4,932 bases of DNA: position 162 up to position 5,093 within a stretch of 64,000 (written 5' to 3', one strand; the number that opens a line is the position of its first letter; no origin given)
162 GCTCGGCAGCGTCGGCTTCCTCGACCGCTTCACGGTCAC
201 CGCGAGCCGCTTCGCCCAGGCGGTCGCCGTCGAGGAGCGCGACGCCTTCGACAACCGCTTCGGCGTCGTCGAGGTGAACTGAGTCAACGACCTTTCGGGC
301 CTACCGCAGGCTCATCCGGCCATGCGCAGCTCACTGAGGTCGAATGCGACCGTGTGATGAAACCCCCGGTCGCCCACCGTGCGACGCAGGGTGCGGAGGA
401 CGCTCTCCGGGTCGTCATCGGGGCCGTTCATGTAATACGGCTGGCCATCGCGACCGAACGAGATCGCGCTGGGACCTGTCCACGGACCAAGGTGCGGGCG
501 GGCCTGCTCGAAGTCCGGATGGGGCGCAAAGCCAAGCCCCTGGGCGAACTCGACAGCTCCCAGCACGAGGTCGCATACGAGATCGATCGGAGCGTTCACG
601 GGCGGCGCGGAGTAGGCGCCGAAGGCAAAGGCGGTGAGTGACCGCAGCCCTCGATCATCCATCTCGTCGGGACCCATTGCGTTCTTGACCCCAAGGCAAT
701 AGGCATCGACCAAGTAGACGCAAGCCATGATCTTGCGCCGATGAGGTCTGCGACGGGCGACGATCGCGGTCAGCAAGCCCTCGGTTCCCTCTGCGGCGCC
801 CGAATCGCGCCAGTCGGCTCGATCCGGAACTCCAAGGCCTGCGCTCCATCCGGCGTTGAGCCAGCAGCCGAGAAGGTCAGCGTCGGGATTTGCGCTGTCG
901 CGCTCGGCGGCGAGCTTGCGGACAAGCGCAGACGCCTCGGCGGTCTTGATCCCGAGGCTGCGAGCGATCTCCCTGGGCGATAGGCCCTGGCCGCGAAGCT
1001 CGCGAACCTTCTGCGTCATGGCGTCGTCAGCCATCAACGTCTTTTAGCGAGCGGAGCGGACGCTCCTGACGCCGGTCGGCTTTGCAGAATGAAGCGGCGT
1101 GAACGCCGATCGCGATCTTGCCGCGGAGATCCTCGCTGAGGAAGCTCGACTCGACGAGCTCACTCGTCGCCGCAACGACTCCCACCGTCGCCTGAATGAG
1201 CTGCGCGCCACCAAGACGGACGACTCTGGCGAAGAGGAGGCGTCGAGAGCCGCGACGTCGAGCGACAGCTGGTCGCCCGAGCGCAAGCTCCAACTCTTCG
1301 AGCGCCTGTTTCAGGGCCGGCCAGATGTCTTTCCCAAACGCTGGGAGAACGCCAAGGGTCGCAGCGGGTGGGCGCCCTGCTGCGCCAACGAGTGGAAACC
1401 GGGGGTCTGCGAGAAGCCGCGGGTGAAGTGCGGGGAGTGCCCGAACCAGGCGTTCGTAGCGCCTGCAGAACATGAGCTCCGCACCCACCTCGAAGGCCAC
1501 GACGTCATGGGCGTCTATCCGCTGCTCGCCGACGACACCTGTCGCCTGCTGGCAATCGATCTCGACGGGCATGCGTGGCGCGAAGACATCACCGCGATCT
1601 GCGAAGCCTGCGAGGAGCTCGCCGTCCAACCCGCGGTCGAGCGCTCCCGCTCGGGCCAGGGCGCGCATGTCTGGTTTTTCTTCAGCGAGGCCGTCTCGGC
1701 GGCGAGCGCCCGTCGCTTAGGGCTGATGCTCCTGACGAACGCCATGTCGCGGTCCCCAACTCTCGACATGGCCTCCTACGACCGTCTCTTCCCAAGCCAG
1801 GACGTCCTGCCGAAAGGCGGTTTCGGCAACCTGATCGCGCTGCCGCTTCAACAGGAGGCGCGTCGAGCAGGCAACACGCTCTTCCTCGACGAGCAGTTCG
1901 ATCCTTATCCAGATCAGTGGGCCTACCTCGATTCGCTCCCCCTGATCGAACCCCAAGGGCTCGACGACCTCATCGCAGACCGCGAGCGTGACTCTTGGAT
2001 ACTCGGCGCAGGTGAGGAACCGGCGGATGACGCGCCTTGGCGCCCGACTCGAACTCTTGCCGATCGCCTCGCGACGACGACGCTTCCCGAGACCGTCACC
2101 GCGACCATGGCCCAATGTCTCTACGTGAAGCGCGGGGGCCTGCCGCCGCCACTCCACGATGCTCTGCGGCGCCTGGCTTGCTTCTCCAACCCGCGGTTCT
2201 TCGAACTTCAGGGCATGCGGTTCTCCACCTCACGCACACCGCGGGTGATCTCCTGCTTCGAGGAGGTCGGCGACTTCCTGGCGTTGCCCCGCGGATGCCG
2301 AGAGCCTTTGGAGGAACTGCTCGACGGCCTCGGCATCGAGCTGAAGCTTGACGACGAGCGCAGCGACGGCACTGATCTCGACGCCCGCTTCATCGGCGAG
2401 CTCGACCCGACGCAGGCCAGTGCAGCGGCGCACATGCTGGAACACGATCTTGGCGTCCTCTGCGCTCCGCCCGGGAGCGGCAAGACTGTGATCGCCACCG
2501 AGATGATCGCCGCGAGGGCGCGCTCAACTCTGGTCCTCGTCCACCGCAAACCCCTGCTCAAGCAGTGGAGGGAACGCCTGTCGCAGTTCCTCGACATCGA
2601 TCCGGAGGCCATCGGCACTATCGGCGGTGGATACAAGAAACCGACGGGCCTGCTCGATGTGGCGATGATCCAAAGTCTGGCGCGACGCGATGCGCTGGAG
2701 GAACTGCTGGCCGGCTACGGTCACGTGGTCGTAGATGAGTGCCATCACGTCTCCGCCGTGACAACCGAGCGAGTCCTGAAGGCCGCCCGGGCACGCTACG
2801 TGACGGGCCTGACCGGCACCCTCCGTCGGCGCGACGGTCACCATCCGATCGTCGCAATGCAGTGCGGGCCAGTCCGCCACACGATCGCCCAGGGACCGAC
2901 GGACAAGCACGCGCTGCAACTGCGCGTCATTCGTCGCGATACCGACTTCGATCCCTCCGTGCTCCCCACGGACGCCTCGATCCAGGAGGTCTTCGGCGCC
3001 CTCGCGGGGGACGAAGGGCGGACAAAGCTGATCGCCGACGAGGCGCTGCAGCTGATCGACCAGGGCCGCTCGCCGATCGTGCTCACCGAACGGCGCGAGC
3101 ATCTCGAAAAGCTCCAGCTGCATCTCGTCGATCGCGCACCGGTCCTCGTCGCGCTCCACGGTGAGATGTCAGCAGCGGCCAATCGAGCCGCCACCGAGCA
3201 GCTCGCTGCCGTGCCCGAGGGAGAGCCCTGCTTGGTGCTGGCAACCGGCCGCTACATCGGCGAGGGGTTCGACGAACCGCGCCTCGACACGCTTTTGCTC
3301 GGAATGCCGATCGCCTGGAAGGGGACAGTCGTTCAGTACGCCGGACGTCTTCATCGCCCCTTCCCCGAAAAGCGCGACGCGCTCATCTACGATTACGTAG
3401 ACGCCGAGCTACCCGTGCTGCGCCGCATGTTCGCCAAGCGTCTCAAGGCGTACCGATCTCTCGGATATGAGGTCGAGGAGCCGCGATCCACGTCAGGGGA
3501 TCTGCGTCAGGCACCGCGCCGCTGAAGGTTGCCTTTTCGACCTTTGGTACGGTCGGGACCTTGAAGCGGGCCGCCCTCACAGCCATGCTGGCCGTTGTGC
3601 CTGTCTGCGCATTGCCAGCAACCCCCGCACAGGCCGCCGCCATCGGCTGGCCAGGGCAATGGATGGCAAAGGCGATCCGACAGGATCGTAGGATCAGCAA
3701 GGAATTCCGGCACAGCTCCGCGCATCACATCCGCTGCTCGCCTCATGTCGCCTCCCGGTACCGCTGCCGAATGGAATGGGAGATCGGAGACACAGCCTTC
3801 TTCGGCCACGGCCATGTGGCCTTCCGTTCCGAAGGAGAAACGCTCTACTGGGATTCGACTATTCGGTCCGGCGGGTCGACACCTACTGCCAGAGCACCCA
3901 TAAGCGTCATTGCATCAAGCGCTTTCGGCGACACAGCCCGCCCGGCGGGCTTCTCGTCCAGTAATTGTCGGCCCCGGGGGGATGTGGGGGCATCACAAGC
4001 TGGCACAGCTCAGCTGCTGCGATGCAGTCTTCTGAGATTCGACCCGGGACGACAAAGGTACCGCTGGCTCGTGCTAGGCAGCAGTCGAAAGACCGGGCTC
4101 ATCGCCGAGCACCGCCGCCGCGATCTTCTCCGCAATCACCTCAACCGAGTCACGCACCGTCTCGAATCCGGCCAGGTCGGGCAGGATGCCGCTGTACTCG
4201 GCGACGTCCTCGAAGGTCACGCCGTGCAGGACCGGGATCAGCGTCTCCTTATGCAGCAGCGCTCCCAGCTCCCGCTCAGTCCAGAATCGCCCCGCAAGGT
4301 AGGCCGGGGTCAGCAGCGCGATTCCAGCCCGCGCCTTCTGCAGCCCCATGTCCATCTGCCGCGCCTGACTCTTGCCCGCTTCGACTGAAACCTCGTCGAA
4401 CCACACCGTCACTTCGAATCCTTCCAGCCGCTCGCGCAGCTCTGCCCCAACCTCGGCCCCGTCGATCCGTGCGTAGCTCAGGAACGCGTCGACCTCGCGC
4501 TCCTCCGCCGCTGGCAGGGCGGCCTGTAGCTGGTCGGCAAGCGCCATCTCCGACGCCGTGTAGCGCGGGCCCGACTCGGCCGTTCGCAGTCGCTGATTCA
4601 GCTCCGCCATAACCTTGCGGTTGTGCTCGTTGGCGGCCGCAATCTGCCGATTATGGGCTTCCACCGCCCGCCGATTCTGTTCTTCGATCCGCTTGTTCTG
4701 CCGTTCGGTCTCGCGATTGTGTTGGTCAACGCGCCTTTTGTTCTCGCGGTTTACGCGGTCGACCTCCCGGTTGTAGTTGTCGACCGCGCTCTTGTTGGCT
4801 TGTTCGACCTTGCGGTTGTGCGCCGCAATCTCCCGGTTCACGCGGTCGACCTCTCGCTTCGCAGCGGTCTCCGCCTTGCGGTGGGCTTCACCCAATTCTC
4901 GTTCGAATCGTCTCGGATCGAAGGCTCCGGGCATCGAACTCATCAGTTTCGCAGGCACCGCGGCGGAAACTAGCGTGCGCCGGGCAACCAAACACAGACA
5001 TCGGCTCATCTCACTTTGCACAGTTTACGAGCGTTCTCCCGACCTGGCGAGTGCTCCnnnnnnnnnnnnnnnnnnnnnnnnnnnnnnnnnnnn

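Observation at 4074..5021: TIR effector fused to an unusual Asn-Arg-repeat coiled coil, riding directly behind the relaxase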

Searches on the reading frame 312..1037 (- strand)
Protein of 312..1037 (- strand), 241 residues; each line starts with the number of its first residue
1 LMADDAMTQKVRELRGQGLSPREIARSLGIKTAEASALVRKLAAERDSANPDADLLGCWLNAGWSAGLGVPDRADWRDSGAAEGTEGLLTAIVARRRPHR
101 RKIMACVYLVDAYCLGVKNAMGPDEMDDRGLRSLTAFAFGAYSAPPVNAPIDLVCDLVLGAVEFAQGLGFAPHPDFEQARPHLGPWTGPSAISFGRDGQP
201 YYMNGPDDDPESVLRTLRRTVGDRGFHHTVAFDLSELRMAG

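Call 3: search_protein_families(library=pfam, proteins=[window:312-1037:-], max_evalue=0.01)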
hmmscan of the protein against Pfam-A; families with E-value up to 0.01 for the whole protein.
window:312-1037:- (241 aa): 1 family
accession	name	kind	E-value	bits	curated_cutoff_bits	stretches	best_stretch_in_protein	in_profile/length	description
PF12802.13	MarR_2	-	0.0022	18.5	27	1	16-44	17-46/61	MarR family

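Call 18: search_protein_families(library=ncbifam, proteins=[window:312-1037:-], max_evalue=1)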
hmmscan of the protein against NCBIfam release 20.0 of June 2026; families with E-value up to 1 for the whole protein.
window:312-1037:- (241 aa): 3 families
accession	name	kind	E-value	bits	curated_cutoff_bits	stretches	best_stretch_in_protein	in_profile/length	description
NF002620.0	PRK02277.1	subfamily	0.013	15.2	115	1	2-56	2-56/201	orotate phosphoribosyltransferase-like protein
TIGR00721.1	tfx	subfamily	0.055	13.4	60.25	1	9-42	12-45/137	Tfx family DNA-binding protein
NF033546.1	transpos_IS21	equivalog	0.18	11.3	160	1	12-43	2-33/294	IS21 family transposase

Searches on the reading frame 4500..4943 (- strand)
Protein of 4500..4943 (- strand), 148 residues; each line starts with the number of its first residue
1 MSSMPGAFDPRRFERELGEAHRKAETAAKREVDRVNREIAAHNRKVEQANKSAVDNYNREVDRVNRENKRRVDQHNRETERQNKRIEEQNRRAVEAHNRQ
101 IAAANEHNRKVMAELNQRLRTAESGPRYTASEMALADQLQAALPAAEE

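Call 18: search_protein_families(library=ncbifam, proteins=[window:4500-4943:-], max_evalue=1)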
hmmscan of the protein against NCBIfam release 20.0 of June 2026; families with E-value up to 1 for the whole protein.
window:4500-4943:- (148 aa): 7 families
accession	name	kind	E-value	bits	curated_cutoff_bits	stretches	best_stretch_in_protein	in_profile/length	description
NF033930.1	pneumo_PspA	exception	0.4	9.3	850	1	14-116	43-146/659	pneumococcal surface protein A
TIGR04527.1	mycoplas_twoTM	subfamily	0.52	10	125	1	29-108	60-137/248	MG_279/MG_280 family protein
NF047333.1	Chlam_inc_CT214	subfamily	0.56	9.3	90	1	61-129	316-383/500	CT214 family putative inclusion membrane protein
NF033885.1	conj_TraP_IncI1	equivalog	0.6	9.8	135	1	13-127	44-157/217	conjugal transfer protein TraP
NF002435.0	PRK01581.1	equivalog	0.66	9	537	1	46-116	18-88/374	polyamine aminopropyltransferase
TIGR00437.1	feoB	equivalog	0.82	8.3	315.65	1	10-117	121-223/594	ferrous iron transport protein B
TIGR00237.1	xseA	equivalog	0.84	8.7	180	1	27-117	253-341/389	exodeoxyribonuclease VII large subunit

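Call 46: search_protein_representatives(alignment_id=A3)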
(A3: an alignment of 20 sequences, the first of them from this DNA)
Query: 20 sequences, 109 profile positions. Proteins with E-value up to 0.001 (for the whole library): 82; up to 1e-10: 34; up to 1e-30: 0. The best 82 are listed.
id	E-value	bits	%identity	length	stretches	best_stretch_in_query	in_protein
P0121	1.2e-30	122.1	-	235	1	1-109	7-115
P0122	1.2e-29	118.9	-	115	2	48-109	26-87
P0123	1.3e-29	118.8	-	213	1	1-109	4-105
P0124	2.6e-28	114.6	-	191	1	2-86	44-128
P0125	7.6e-28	113.1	-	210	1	1-109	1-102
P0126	5.2e-27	110.4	-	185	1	6-109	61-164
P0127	8.8e-27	109.7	-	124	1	1-97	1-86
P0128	6.7e-25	103.6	-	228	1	3-109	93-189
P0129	7.1e-25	103.6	-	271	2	4-84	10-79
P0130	1.0e-24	103.1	-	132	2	48-109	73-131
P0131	4.7e-23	97.7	-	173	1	1-109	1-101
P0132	5.0e-22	94.4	-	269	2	3-84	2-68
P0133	1.9e-20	89.3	-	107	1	3-107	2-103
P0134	2.5e-20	88.9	-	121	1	1-74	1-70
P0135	9.8e-20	87.0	-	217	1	1-107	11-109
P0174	3.5e-07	46.6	-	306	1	27-107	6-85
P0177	1.6e-06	44.5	-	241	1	38-96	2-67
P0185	7.3e-05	39.2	-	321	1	3-103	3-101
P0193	1.7e-04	38.0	-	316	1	14-102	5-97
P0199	4.2e-04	36.7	-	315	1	5-100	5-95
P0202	8.9e-04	35.7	-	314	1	12-99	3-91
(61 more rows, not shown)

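Call 48: search_protein_families(library=pfam, proteins=[P0193, P0185, P0199, P0202, P0174, P0132, P0177], max_evalue=0.1)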
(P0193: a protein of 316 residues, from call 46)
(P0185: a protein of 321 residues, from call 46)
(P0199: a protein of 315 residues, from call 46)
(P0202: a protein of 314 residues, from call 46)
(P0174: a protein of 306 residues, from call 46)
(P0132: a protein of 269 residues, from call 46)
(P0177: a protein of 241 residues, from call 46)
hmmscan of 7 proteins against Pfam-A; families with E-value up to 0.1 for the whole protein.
P0193 (316 aa): 1 family
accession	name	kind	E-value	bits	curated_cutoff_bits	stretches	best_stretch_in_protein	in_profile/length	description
PF18165.6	pP_pnuc_1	-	3.3e-35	121.1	26.3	1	179-310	2-132/133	Predicted pPIWI-associating nuclease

P0185 (321 aa): 2 families
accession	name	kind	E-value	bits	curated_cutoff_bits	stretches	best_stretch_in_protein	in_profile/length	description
PF18165.6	pP_pnuc_1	-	2.3e-38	131.3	26.3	1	184-315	2-132/133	Predicted pPIWI-associating nuclease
PF08668.18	HDOD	-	0.083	12.8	22.9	0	250-295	7-52/196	HDOD domain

P0199 (315 aa): 5 families
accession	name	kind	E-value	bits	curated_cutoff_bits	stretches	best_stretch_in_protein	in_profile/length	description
PF18165.6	pP_pnuc_1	-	1.8e-40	138.1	26.3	1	180-307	4-130/133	Predicted pPIWI-associating nuclease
PF08702.15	Fib_alpha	-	0.052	14.2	29.9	0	9-98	21-109/143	Fibrinogen alpha/beta chain family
PF24627.1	PUMA_CC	-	0.064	13.7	30.1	1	3-45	31-72/74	PUMA coiled-coil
PF07464.16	ApoLp-III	-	0.093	13.3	36.3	0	8-99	43-127/146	Apolipophorin-III precursor (apoLp-III)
PF02601.20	Exonuc_VII_L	-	0.098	12.6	35.9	0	3-126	127-251/315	Exonuclease VII, large subunit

P0202 (314 aa): 3 families
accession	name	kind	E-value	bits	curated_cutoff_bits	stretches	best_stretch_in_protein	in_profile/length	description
PF18165.6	pP_pnuc_1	-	3.6e-37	127.4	26.3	1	177-308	2-132/133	Predicted pPIWI-associating nuclease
PF17078.10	SHE3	-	0.00012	22.3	30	1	12-123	112-227/228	SWI5-dependent HO expression protein 3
PF02601.20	Exonuc_VII_L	-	0.053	13.4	35.9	1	3-162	127-289/315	Exonuclease VII, large subunit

P0174 (306 aa): 5 families
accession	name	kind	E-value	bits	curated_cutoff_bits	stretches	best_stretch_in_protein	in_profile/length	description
PF18165.6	pP_pnuc_1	-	1.5e-34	118.9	26.3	1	171-301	2-132/133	Predicted pPIWI-associating nuclease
PF25034.1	Spectrin_SYNE1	-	0.0091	16.1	35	1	8-115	53-155/188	Nesprin-1, spectrin repeats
PF12474.13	PKK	-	0.012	16.1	25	1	10-86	37-113/139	Polo kinase kinase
PF15742.10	DUF4686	-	0.097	12.2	31.3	0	10-140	220-353/384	Domain of unknown function (DUF4686)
PF16113.10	ECH_2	-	0.1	12.5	27.2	0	17-130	190-302/335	Enoyl-CoA hydratase/isomerase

P0132 (269 aa): 4 families
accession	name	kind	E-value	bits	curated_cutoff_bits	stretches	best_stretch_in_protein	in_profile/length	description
PF13676.11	TIR_2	-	3.5e-17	63.5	28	1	135-225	1-93/122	TIR domain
PF01582.25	TIR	-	7.7e-05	23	21.3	1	133-238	2-112/179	TIR domain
PF10241.14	KxDL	-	0.028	15.2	27.2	1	51-103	15-66/86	Uncharacterized conserved protein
PF15346.11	ARGLU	-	0.039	14.3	27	0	14-67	60-113/149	Arginine and glutamate-rich 1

P0177 (241 aa): 2 families
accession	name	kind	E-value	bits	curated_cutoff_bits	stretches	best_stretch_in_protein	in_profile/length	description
PF13676.11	TIR_2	-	9e-15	55.7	28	1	110-197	1-92/122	TIR domain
PF01582.25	TIR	-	0.0026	18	21.3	1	108-210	2-110/179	TIR domain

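Call 49: search_protein_families(library=padloc, proteins=[P0193, P0185, P0199, P0202, P0174], max_evalue=0.01)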
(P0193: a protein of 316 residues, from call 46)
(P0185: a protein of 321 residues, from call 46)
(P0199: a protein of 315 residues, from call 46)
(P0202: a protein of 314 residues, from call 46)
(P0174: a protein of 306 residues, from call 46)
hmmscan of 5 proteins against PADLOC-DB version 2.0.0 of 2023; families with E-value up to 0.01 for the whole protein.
P0193 (316 aa): 5 families
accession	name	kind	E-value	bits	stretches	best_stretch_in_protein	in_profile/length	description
PDLC02413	Aga_Nuclease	-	6.1e-06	23.7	1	190-254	17-82/267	-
PDLC00647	ZorA3|ZorA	-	2.4e-05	21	1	7-201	349-541/780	MotA/ExbB/TolQ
PDLC00599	ZorA1|ZorA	-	0.0027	14.5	1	17-128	346-442/631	MotA/ExbB/TolQ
PDLC00650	ZorA3|ZorA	-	0.0031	14.1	1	16-109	481-597/1063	MotA/ExbB/TolQ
PDLC00648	ZorA3|ZorA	-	0.0033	14.2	1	24-132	301-385/692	MotA/ExbB/TolQ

P0185 (321 aa): 2 families
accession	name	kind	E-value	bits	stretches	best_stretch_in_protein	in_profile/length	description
PDLC02413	Aga_Nuclease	-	6.1e-07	27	1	202-311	25-135/267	-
PDLC00648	ZorA3|ZorA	-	0.0095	12.7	0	12-205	297-474/692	MotA/ExbB/TolQ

P0199 (315 aa): 6 families
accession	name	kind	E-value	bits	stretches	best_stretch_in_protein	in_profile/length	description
PDLC02413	Aga_Nuclease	-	9.7e-11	39.4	1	189-289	17-120/267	-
PDLC00647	ZorA3|ZorA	-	0.0012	15.3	1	6-191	319-488/780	MotA/ExbB/TolQ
PDLC00648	ZorA3|ZorA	-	0.0015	15.4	1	5-203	290-478/692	MotA/ExbB/TolQ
PDLC00638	ZorA2|ZorA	-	0.0024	14.7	1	18-184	357-521/545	MotA/ExbB/TolQ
PDLC04886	PDC-S06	-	0.0059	13.5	1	12-134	315-437/727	-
PDLC00582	JetC3|JetC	-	0.0072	12.1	1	8-151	829-967/1472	DUF3584 domain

P0202 (314 aa): 1 family
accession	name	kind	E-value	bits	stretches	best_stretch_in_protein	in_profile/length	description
PDLC02413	Aga_Nuclease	-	8.9e-09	33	1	195-290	25-122/267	-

P0174 (306 aa): 2 families
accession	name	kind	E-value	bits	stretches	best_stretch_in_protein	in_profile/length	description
PDLC02413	Aga_Nuclease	-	1.8e-07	28.7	1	183-288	18-127/267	-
PDLC00601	ZorA1|ZorA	-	1.9e-05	21.5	1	10-115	439-545/699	MotA/ExbB/TolQ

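Call 53: find_encoding_contigs(protein=P0193, flank=8000, max_places=4)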
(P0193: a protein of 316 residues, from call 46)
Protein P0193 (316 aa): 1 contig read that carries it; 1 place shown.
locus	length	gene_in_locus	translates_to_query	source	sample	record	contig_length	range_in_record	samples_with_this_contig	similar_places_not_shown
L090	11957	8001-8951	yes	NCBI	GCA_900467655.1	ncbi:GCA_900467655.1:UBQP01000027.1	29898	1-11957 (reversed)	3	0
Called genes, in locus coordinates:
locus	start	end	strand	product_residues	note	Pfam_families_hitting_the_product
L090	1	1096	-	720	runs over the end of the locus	PF00580:UvrD-helicase (faint), PF13538:UvrD_C_2 (weak)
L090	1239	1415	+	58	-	-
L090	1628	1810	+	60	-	-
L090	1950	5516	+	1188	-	PF13086:AAA_11 (weak), PF01443:Viral_helicase1 (faint), PF13086:AAA_11, PF13087:AAA_12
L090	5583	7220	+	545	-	PF04471:Mrr_cat, PF22722:NA-iREase1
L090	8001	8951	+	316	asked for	PF18165:pP_pnuc_1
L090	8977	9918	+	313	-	PF01734:Patatin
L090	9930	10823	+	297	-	PF26305:CD_NTase_C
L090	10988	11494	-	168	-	-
